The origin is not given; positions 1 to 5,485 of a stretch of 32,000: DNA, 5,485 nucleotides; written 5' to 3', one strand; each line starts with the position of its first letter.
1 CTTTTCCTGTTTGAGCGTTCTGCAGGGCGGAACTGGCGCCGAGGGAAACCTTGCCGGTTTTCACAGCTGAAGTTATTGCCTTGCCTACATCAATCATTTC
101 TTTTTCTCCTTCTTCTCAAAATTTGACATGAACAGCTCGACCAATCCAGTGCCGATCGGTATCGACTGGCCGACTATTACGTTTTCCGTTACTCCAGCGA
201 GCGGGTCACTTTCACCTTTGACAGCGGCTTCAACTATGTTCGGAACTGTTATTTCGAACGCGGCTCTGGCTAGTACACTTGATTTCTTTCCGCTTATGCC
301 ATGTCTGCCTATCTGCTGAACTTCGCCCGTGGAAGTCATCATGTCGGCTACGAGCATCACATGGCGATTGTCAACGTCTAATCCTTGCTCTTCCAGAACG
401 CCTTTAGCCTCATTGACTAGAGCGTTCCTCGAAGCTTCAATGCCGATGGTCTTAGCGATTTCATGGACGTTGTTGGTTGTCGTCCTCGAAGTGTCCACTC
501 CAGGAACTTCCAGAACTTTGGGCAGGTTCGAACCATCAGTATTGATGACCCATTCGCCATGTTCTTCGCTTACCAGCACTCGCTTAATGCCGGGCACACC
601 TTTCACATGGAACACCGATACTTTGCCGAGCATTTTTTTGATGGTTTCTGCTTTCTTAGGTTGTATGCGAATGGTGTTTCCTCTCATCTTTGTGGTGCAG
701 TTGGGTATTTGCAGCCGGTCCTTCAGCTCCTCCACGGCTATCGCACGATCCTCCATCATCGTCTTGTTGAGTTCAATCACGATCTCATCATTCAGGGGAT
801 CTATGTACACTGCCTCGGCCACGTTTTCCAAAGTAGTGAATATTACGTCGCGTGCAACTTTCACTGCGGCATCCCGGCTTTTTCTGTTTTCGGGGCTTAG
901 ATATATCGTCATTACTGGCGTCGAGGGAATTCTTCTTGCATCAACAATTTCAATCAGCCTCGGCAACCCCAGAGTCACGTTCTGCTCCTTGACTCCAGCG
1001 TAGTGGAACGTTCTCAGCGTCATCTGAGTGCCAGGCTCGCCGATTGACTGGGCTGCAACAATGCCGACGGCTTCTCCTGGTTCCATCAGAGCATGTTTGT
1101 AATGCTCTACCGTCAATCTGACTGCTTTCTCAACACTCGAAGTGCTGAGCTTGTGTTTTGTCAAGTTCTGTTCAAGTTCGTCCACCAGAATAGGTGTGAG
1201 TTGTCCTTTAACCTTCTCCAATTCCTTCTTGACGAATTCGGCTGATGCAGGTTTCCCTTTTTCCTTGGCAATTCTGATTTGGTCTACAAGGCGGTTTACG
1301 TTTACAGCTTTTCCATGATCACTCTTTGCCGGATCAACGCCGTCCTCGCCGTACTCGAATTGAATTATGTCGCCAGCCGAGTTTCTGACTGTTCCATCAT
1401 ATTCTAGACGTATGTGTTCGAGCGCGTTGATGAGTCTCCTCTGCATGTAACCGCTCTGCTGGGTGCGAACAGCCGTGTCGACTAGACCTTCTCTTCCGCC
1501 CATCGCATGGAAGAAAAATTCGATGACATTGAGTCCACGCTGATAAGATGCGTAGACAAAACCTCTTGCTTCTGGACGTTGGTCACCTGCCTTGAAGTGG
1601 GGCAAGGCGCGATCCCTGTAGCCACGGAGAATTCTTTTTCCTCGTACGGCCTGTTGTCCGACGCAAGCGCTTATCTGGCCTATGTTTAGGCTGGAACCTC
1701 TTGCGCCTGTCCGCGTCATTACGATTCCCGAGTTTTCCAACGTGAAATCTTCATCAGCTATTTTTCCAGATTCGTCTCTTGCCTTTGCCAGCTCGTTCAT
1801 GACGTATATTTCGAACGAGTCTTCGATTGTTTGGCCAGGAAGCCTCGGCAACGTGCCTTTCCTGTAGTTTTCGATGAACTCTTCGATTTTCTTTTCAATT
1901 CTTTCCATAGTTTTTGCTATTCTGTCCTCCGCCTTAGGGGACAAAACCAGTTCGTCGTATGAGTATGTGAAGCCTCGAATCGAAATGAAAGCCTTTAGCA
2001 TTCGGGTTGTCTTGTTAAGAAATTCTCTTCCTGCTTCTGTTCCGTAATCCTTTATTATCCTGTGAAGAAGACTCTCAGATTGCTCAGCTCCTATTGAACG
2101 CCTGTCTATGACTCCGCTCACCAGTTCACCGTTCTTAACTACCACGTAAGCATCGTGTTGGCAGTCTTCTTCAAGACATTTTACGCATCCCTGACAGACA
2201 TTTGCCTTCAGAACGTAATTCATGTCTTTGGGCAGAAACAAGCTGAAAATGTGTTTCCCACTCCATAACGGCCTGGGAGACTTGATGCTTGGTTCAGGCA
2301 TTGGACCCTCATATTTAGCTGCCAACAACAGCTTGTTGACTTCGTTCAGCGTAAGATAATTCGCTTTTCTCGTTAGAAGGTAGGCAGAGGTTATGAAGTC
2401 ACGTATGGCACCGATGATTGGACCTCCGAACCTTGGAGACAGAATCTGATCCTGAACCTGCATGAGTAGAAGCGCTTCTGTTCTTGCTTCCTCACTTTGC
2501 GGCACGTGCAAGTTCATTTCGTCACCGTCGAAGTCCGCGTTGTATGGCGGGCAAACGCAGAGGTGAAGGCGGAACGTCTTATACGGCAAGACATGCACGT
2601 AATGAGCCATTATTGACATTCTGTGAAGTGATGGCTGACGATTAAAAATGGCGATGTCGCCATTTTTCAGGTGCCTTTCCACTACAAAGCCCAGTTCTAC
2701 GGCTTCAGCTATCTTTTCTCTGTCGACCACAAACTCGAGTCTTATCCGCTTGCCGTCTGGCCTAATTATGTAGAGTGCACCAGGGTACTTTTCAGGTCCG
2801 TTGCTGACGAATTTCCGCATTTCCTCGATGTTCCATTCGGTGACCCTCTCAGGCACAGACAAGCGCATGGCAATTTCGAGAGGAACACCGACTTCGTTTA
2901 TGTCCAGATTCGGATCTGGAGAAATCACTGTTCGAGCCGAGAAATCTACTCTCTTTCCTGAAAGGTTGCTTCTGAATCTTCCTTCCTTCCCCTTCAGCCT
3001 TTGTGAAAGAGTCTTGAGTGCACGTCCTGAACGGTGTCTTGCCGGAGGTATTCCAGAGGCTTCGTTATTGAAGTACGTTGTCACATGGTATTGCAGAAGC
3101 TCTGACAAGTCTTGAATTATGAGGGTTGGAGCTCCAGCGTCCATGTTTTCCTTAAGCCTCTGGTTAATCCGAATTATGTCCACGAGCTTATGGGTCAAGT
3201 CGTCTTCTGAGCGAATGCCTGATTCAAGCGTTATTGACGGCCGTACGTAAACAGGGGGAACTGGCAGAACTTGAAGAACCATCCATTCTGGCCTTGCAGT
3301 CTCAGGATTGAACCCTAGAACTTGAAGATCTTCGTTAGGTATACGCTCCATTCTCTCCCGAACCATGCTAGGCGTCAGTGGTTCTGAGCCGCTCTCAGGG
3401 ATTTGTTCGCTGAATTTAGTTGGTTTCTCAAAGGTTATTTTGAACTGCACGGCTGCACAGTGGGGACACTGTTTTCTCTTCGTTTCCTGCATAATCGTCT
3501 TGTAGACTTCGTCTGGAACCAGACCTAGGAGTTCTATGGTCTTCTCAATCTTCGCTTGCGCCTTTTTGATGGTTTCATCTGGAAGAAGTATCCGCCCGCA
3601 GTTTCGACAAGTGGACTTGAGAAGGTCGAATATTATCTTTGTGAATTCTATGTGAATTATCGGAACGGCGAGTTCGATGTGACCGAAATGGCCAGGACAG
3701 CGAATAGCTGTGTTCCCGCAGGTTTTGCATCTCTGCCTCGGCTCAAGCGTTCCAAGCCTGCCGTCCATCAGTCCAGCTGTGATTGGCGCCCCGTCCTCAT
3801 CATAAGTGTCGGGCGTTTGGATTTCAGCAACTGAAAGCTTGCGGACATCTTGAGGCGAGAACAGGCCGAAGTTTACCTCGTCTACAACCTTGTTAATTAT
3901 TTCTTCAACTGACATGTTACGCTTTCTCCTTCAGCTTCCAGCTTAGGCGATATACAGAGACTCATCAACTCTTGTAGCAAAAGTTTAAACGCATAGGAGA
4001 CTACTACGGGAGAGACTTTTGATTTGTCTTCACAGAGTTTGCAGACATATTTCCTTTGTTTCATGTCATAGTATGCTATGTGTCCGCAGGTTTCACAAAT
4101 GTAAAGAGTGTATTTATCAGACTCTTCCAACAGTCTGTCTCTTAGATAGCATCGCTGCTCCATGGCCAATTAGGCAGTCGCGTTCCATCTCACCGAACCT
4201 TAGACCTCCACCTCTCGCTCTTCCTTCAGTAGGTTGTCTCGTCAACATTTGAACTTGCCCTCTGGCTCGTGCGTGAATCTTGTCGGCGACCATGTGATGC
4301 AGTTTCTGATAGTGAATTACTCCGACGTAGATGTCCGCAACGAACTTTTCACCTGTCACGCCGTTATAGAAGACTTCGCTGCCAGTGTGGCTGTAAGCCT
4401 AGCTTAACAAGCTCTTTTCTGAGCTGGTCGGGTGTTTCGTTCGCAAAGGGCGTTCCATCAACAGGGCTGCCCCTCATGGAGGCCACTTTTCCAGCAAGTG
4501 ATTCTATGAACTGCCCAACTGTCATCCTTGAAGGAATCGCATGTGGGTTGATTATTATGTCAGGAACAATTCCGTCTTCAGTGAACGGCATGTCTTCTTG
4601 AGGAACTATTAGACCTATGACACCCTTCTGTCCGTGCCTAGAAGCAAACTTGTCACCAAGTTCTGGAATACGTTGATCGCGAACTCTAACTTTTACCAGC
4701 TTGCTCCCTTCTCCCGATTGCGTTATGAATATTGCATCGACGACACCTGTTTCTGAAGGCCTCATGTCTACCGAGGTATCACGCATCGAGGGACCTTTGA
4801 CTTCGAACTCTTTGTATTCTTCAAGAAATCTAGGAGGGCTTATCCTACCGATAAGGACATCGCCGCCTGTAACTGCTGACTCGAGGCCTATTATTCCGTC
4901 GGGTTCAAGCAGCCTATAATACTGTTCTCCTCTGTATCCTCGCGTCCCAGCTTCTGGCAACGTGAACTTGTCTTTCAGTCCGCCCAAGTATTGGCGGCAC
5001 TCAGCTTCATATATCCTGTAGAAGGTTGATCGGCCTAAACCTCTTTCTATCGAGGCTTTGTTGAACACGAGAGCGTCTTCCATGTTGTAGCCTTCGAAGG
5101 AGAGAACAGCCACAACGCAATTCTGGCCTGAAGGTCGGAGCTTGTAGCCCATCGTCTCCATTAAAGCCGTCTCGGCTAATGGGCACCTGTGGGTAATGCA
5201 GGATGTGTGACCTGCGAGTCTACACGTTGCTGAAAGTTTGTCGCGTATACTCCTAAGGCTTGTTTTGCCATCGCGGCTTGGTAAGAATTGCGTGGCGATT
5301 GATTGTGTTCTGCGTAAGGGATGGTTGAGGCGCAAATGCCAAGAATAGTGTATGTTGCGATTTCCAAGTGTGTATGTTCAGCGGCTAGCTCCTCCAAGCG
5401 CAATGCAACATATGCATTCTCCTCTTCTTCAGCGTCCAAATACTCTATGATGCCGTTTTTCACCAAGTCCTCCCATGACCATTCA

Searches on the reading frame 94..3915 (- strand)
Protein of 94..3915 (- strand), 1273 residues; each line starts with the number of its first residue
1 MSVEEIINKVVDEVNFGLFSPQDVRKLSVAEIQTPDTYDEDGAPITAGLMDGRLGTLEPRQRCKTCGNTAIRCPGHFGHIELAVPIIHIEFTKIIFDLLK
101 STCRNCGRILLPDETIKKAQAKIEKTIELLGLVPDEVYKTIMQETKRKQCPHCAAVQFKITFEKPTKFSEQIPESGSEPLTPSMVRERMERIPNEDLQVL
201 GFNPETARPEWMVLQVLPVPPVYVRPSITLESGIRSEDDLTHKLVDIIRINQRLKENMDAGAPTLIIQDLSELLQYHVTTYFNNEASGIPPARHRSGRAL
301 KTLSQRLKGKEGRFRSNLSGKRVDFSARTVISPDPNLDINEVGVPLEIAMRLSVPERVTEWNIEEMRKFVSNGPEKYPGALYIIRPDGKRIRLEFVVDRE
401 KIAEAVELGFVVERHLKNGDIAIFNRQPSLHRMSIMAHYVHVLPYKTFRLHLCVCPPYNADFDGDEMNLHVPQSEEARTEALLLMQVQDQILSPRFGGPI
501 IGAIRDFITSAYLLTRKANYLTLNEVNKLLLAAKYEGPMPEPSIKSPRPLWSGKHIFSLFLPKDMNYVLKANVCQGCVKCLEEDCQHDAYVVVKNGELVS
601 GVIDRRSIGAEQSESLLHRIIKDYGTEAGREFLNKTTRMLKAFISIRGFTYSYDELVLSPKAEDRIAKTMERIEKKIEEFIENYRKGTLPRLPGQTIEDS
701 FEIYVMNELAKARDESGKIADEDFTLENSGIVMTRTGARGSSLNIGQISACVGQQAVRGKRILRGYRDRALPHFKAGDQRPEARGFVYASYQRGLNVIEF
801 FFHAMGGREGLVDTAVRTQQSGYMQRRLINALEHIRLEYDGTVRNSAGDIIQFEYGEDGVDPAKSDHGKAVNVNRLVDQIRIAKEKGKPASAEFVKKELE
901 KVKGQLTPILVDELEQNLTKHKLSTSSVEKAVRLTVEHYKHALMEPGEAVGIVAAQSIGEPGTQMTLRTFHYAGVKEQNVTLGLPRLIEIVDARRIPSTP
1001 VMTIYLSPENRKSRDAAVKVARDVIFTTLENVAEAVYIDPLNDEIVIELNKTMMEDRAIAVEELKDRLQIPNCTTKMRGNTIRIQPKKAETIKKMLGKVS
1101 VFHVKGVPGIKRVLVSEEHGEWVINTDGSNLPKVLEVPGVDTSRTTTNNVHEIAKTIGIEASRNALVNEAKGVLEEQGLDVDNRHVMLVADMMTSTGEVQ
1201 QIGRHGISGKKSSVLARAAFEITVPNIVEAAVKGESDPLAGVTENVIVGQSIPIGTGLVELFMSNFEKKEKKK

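Call 9: search_protein_families(library=pfam, proteins=[window:94-3915:-], max_evalue=0.001)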
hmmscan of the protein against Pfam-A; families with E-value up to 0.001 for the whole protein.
window:94-3915:- (1273 aa): 5 families
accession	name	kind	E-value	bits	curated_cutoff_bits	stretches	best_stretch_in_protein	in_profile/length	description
PF04997.17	RNA_pol_Rpb1_1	-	6.3e-96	321.8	39.7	1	9-318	2-312/312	RNA polymerase Rpb1, domain 1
PF04998.22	RNA_pol_Rpb1_5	-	4.6e-88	295.6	28.5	1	794-1213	1-265/267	RNA polymerase Rpb1, domain 5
PF00623.25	RNA_pol_Rpb1_2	-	1.9e-72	243.3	25.3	1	320-487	1-166/166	RNA polymerase Rpb1, domain 2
PF04983.23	RNA_pol_Rpb1_3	-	1.7e-42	145.5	28.9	1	490-655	1-161/162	RNA polymerase Rpb1, domain 3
PF05000.22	RNA_pol_Rpb1_4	-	1.6e-30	105.6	24.8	1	681-787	1-107/107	RNA polymerase Rpb1, domain 4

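Call 44: search_protein_families(library=ncbifam, proteins=[window:94-3915:-], max_evalue=0.001)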
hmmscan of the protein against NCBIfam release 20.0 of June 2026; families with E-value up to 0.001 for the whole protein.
window:94-3915:- (1273 aa): 12 families
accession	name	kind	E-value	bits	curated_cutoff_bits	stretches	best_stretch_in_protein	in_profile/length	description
NF006336.0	PRK08566.1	equivalog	0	1367.8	819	1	7-883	5-880/883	DNA-directed RNA polymerase subunit A'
TIGR02390.1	RNA_pol_rpoA1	equivalog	0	1340.1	1042.55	1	9-877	2-867/867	DNA-directed RNA polymerase subunit A'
TIGR02389.1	RNA_pol_rpoA2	equivalog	7.4e-138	459.5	420.65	1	906-1263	2-366/367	DNA-directed RNA polymerase subunit A''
TIGR02386.1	rpoC_TIGR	equivalog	5.2e-116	388.8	963.5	2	75-1001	82-932/1147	DNA-directed RNA polymerase subunit beta'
NF011491.0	PRK14898.1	equivalog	9.2e-116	387.9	783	2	966-1268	544-853/860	DNA-directed RNA polymerase subunit A''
NF011498.0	PRK14906.1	equivalog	1.9e-89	300.6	1437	3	206-518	309-595/1459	DNA-directed RNA polymerase subunit beta'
NF007172.0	PRK09603.1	equivalog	1.8e-75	253.7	5372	2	204-516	1618-1904/2890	DNA-directed RNA polymerase subunit beta/beta'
NF011417.0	PRK14844.1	equivalog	1.6e-74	250.9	4632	2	76-980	1532-2366/2839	DNA-directed RNA polymerase subunit beta/beta'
NF002729.0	PRK02625.1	equivalog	7.8e-52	176.7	1117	2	202-355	234-386/626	DNA-directed RNA polymerase subunit gamma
TIGR02387.1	rpoC1_cyan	equivalog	2.6e-50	171.6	975.9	2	202-355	228-380/619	DNA-directed RNA polymerase subunit gamma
NF002724.0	PRK02597.1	equivalog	5.5e-35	120.1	1878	2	787-980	166-351/1338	DNA-directed RNA polymerase subunit beta'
TIGR02388.1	rpoC2_cyan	equivalog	8.2e-33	113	467.4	2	623-980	22-342/1230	DNA-directed RNA polymerase subunit beta''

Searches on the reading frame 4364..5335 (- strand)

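Call 9: search_protein_families(library=pfam, proteins=[window:4364-5335:-], max_evalue=0.001)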
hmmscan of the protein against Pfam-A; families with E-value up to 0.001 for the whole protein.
window:4364-5335:- (323 aa): 1 family
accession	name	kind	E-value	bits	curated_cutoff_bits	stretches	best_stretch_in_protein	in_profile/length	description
PF00562.33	RNA_pol_Rpb2_6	-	1.8e-87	294.4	23.4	1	45-317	44-316/373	RNA polymerase Rpb2, domain 6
